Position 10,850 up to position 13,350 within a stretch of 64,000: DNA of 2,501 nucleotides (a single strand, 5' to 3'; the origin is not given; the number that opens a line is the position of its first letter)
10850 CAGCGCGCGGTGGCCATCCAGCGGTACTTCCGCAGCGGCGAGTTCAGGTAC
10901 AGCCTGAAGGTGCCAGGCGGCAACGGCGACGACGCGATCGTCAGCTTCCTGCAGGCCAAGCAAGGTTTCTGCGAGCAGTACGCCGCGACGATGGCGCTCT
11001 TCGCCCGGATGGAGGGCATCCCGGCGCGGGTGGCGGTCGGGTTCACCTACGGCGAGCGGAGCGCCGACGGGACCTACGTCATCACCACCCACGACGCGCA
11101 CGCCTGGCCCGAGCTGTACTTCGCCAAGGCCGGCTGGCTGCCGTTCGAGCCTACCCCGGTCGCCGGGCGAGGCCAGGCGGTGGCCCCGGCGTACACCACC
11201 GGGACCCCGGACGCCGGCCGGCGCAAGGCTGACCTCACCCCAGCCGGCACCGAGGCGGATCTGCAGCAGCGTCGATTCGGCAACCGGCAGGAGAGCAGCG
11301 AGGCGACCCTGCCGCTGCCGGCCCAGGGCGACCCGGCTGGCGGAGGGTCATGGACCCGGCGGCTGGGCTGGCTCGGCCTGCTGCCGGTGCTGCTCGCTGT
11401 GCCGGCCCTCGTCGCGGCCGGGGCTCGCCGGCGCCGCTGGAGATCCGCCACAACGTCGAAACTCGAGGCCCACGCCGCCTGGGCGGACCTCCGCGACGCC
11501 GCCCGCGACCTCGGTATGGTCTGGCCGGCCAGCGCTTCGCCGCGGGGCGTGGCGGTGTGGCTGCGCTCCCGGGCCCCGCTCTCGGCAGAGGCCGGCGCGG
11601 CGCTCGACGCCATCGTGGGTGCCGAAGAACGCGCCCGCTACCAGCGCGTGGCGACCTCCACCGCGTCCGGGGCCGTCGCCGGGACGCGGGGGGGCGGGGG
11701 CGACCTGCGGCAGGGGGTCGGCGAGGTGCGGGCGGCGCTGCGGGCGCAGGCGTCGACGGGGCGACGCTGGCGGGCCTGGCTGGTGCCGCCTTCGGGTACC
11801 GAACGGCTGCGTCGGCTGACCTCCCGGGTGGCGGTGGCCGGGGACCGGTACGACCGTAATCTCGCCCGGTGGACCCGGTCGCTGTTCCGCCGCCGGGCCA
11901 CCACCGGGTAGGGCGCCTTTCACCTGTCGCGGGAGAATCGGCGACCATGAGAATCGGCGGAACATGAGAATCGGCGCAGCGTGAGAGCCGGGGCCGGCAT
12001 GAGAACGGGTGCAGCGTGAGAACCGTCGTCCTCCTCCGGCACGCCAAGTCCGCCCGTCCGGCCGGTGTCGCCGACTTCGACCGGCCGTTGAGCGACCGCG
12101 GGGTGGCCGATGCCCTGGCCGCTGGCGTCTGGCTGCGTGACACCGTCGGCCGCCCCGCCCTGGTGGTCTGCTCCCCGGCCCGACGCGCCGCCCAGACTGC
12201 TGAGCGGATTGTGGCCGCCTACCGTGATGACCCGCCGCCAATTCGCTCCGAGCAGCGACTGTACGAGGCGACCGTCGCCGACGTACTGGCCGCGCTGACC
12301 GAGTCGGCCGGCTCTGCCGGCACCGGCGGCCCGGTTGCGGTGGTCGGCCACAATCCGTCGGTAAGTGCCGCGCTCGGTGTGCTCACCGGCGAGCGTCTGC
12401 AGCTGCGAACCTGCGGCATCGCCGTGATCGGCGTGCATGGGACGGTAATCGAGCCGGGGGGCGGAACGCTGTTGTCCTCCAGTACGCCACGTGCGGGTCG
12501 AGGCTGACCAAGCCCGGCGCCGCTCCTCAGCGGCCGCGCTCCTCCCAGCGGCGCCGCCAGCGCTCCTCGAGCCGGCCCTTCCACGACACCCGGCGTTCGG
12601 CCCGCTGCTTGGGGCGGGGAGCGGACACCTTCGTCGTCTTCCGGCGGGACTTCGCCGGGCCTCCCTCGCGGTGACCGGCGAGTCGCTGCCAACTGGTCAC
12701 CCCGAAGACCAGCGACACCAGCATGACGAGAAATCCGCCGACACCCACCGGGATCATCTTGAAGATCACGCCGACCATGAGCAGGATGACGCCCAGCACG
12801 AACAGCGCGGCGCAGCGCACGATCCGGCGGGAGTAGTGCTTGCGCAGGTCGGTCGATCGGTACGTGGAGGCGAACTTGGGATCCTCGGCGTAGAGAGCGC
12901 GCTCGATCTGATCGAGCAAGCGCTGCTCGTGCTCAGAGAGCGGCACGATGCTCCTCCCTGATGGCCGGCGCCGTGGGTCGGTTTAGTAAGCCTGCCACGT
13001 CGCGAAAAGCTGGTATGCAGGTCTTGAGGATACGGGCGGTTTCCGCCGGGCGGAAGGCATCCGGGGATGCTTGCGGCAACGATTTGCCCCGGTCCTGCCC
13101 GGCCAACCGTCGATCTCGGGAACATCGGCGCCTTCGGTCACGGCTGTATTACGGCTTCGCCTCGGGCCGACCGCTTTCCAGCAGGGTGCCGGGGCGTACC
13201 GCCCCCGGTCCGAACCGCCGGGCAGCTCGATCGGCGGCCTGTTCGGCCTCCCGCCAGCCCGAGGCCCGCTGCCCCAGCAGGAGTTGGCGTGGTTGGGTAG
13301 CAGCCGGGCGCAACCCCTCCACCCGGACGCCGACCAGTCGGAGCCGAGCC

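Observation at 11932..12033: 17-nt tandem repeat array that reiterates the start-codon region of a SixA-like phosphohistidine phosphatase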

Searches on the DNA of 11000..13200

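Call 6: search_rna_families(source=window, start=11000, end=13200, threshold=evalue, max_evalue=1)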
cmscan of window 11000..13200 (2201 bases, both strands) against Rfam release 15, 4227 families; matches with E-value up to 1: 1.
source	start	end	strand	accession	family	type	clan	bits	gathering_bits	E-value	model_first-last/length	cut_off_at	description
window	12218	12354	+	RF02487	GlsR24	Gene; snRNA; snoRNA; HACA-box;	-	16.6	100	0.43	1-147/147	no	Small nucleolar RNA GlsR24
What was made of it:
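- Tried and rejected: Rfam search of 11000-13200 at E<=1 gave only a chance snoRNA hit (call 6).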

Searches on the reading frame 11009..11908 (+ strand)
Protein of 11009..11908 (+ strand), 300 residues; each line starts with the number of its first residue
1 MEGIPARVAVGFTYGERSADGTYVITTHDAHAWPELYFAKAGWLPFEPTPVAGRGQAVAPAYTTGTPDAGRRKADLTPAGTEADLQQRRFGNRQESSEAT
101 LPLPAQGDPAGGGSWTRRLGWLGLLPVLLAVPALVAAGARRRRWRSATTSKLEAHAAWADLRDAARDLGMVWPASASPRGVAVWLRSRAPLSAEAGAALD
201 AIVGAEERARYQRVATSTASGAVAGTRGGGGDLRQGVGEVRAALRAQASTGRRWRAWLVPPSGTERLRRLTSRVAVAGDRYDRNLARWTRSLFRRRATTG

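Call 28: find_homologous_proteins(query=window:11009-11908:+, max_evalue=1e-30)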
Query window:11009-11908:+ (300 aa): 9 proteins with E <= 1e-30 among 8000 candidates.
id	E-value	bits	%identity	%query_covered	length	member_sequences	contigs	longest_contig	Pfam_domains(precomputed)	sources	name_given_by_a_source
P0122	2.3e-39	154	39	94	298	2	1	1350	PF01841.26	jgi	jgi:hypothetical protein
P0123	5.9e-35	139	64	20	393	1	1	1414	PF01841.26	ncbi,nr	ncbi:MAG TPA: transglutaminase-like domain-containing protein, partial [Mycobacteriales bacterium]|n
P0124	2.7e-33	134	38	91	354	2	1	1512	PF01841.26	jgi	jgi:hypothetical protein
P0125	1.1e-32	132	39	99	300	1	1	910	PF01841.26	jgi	jgi:hypothetical protein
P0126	2.3e-32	131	41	90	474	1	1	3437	PF01841.26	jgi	jgi:hypothetical protein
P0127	1.1e-31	129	37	94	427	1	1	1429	PF01841.26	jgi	jgi:hypothetical protein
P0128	1.3e-31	128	40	93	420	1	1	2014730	PF13559.12,PF01841.26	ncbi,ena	-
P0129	1.7e-31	128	41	70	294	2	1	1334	PF01841.26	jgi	jgi:hypothetical protein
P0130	5.3e-31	126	61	22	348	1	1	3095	PF01841.26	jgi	jgi:hypothetical protein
